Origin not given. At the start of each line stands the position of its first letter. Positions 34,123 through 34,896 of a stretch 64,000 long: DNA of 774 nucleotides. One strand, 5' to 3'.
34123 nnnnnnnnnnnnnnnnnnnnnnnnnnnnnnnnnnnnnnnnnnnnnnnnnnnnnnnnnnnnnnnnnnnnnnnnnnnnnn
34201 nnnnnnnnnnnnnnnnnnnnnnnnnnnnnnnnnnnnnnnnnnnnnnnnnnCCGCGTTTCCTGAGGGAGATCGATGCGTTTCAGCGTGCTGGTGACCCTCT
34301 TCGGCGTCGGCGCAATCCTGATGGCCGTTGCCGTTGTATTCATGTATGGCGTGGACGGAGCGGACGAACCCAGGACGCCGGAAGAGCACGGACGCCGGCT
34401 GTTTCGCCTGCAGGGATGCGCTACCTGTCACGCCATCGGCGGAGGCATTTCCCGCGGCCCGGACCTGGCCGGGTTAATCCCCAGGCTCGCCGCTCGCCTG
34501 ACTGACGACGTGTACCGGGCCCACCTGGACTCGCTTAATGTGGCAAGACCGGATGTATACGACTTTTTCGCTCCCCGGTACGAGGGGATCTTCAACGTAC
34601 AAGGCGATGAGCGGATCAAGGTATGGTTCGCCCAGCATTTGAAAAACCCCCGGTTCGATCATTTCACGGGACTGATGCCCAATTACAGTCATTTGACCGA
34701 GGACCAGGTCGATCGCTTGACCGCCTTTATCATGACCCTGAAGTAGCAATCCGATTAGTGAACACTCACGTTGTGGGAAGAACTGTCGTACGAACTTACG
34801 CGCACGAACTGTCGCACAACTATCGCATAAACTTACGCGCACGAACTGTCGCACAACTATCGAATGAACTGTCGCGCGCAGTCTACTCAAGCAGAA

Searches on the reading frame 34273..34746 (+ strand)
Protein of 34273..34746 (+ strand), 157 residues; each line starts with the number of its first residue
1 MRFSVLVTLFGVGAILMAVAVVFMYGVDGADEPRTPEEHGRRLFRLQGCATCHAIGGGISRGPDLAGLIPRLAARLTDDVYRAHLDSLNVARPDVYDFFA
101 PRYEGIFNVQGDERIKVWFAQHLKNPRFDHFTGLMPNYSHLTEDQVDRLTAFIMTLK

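Call 70: search_protein_families(library=pfam, proteins=[window:34273-34746:+], max_evalue=0.00001)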
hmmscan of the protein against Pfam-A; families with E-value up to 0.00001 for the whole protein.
window:34273-34746:+ (157 aa): 2 families
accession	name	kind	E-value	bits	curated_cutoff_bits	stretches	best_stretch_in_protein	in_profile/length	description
PF00034.26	Cytochrom_C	-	2.3e-08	35.7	21.3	0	38-71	2-36/90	Cytochrome c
PF02433.20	FixO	-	7.4e-07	29.3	29.6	0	110-148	109-147/219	Cytochrome C oxidase, mono-heme subunit/FixO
